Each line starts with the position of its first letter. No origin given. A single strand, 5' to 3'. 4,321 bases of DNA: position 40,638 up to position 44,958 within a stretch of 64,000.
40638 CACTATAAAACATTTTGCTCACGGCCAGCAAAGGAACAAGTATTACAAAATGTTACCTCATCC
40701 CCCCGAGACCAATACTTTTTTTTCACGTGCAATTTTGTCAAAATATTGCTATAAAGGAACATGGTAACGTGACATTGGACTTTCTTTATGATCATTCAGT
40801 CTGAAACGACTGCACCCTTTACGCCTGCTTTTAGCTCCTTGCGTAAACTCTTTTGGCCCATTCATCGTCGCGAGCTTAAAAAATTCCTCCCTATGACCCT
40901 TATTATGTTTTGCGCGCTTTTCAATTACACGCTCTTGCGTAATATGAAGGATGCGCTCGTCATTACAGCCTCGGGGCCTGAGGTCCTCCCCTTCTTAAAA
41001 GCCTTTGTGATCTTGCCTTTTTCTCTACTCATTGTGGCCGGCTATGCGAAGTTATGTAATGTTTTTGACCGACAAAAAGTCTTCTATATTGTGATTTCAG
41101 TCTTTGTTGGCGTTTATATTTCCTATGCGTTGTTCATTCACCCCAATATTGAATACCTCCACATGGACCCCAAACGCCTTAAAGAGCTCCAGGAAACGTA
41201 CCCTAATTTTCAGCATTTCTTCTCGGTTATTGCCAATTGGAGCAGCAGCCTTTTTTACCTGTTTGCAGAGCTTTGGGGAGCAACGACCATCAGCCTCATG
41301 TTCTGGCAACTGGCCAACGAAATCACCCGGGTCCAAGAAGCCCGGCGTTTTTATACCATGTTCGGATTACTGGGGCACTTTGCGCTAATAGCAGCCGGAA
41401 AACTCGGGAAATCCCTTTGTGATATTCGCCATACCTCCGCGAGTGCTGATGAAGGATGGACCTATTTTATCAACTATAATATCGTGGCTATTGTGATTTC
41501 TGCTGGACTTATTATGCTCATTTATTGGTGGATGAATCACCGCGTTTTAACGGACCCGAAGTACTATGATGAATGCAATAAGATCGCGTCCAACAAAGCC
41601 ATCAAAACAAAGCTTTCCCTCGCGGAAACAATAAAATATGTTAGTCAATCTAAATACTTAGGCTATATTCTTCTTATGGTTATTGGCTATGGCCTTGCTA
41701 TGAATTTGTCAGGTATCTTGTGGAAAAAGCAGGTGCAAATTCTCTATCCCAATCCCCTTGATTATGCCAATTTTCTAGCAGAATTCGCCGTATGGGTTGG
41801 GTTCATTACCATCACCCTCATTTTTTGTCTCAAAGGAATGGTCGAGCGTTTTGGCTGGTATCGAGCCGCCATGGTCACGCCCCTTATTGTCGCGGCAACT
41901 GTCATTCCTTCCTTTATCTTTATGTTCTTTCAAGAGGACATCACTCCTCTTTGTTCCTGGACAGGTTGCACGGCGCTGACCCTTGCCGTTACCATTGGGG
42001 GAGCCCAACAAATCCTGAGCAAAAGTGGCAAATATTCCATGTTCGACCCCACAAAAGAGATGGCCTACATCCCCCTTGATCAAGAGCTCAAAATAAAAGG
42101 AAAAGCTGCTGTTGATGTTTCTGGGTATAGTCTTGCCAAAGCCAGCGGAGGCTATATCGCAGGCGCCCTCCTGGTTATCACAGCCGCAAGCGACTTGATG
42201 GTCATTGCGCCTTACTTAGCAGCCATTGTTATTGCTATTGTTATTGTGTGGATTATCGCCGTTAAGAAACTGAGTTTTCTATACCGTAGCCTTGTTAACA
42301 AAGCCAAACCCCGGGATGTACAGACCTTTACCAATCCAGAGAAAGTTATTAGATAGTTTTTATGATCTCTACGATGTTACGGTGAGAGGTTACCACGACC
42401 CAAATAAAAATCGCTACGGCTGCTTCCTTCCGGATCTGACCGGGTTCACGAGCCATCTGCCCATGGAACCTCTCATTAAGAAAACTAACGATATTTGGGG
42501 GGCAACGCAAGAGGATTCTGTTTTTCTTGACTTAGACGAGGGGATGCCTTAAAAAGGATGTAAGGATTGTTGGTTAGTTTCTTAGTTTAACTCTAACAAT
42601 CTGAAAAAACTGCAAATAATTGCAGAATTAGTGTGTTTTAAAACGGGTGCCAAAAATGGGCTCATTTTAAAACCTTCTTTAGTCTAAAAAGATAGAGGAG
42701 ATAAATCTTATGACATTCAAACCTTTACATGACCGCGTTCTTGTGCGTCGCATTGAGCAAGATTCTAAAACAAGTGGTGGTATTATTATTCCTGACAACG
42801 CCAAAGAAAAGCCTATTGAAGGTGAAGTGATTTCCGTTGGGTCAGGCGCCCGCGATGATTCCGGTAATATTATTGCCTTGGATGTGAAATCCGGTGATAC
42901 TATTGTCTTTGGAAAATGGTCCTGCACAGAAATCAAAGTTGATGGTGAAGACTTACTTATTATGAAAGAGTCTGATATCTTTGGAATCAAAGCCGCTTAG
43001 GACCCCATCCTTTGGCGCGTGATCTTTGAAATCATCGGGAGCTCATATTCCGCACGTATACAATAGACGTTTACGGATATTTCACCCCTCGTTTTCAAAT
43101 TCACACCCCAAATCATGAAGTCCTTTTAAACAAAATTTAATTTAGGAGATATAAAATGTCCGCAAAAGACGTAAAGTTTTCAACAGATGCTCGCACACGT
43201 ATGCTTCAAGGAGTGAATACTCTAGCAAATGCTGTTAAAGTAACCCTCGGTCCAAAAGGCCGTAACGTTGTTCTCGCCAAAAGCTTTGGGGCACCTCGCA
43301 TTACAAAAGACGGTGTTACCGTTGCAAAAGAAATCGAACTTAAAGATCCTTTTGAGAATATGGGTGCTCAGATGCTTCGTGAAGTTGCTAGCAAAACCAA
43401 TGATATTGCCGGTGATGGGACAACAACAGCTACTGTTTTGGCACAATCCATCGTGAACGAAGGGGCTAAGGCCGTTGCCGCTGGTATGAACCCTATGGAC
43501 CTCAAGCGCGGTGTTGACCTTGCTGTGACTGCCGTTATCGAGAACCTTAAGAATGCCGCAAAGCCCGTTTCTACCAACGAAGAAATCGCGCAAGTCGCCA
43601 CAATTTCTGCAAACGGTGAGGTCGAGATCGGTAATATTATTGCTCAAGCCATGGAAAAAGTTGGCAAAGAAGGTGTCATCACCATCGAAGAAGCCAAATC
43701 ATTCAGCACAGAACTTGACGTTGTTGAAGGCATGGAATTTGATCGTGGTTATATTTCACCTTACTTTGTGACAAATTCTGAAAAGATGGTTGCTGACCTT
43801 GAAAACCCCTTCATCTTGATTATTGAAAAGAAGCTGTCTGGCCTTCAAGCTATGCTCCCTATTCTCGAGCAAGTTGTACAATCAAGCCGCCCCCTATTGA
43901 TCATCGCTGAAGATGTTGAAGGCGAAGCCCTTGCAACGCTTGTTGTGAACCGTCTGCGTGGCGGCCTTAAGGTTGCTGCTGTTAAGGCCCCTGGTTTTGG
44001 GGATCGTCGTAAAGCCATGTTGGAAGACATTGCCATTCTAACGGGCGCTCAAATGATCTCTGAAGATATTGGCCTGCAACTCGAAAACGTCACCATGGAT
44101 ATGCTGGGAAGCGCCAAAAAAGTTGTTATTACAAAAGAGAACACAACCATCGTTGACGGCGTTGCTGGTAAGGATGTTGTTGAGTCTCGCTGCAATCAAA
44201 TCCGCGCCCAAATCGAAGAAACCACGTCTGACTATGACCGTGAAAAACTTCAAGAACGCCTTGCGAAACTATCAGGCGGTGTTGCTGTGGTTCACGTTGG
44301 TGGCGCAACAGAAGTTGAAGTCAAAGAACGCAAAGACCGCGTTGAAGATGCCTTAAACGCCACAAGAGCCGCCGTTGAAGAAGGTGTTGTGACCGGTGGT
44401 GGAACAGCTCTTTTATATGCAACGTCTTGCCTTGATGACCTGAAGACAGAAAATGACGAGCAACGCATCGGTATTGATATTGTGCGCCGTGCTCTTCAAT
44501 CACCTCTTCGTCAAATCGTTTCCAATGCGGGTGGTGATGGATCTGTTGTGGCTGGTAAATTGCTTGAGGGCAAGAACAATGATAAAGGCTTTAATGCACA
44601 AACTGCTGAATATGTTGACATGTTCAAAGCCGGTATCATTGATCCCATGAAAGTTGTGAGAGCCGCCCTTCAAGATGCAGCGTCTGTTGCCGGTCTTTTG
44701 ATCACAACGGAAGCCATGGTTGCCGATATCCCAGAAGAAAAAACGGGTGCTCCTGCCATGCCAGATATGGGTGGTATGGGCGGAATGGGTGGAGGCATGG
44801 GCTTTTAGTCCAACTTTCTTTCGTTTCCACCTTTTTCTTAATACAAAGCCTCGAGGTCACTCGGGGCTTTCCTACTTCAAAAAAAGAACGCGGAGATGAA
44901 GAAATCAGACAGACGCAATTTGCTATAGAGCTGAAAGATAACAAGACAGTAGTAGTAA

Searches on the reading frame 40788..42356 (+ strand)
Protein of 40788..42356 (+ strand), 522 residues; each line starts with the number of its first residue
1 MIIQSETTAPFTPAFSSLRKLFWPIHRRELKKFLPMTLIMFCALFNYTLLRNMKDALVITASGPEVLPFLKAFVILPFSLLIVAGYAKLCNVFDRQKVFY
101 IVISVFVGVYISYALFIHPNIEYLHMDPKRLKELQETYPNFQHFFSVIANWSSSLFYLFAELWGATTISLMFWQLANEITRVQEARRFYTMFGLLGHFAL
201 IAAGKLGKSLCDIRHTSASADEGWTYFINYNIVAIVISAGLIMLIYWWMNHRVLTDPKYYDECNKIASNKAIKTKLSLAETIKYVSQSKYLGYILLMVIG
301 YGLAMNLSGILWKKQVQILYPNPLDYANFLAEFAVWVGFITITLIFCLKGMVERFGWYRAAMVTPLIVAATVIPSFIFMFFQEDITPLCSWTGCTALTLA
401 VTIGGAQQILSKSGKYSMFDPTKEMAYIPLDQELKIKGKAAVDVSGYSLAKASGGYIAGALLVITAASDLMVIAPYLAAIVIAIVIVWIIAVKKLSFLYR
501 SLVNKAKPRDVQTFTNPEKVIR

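Call 19: search_protein_families(library=pfam, proteins=[window:40788-42356:+], max_evalue=0.0001)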
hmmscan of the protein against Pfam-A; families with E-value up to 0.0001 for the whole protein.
window:40788-42356:+ (522 aa): 1 family
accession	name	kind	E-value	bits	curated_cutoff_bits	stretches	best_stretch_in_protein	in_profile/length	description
PF03219.20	TLC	-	5.4e-161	537.1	21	1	14-499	7-491/491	TLC ATP/ADP transporter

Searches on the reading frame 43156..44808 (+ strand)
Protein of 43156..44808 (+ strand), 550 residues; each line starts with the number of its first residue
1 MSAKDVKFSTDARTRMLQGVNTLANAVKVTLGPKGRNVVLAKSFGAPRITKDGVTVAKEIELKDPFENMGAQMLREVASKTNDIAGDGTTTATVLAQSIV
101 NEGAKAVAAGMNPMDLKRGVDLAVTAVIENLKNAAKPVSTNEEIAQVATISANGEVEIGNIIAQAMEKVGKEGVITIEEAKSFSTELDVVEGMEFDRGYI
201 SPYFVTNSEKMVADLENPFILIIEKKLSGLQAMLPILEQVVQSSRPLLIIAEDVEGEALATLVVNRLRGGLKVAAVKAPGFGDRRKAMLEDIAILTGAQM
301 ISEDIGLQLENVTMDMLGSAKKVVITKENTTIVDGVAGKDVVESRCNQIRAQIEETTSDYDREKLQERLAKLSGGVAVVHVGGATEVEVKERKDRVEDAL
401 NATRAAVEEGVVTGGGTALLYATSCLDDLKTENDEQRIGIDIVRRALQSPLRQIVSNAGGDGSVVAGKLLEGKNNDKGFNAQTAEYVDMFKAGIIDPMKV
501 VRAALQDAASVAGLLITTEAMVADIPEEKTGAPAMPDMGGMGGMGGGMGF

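Call 19: search_protein_families(library=pfam, proteins=[window:43156-44808:+], max_evalue=0.0001)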
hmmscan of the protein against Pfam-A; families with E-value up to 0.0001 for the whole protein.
window:43156-44808:+ (550 aa): 1 family
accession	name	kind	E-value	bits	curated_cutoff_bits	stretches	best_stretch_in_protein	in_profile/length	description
PF00118.29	Cpn60_TCP1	-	1.8e-83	281.4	34.3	1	23-524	1-488/490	TCP-1/cpn60 chaperonin family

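Call 60: find_homologous_proteins(query=window:43156-44808:+, max_evalue=1e-100)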
Query window:43156-44808:+ (550 aa): 8000 proteins with E <= 1e-100 among 8000 candidates; the best 120 are listed.
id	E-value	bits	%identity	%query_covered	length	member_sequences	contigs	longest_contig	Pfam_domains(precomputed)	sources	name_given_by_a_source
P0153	0.0e+0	1150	100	100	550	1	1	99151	PF00118.30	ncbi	-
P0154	0.0e+0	1088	-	-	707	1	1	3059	PF00118.30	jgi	jgi:chaperonin GroEL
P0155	0.0e+0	1080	94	97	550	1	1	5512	PF00118.30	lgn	-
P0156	0.0e+0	1076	-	-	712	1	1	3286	PF00118.30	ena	-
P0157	0.0e+0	1073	93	98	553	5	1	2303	PF00118.30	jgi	jgi:chaperonin GroEL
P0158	0.0e+0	1056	92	97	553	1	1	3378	PF00118.30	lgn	-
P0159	0.0e+0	1035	89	98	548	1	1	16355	PF00118.30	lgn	-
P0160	9.4e-292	986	86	98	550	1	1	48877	PF00118.30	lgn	-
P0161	2.8e-285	965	85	98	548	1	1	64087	PF00118.30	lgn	-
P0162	5.9e-285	964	84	97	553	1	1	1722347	PF00118.30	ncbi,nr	ncbi:molecular chaperone GroEL [Candidatus Paracaedimonas acanthamoebae]|nr:molecular chaperone GroE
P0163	3.0e-284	961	84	97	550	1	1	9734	PF00118.30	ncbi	-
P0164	1.9e-283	959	84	97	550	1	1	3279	PF00118.30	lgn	-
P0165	3.8e-283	958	84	97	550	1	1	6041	PF00118.30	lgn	-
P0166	4.7e-282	954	84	97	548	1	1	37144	PF00118.30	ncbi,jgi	jgi:chaperonin GroEL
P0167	6.6e-282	954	83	97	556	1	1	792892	PF00118.30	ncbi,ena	-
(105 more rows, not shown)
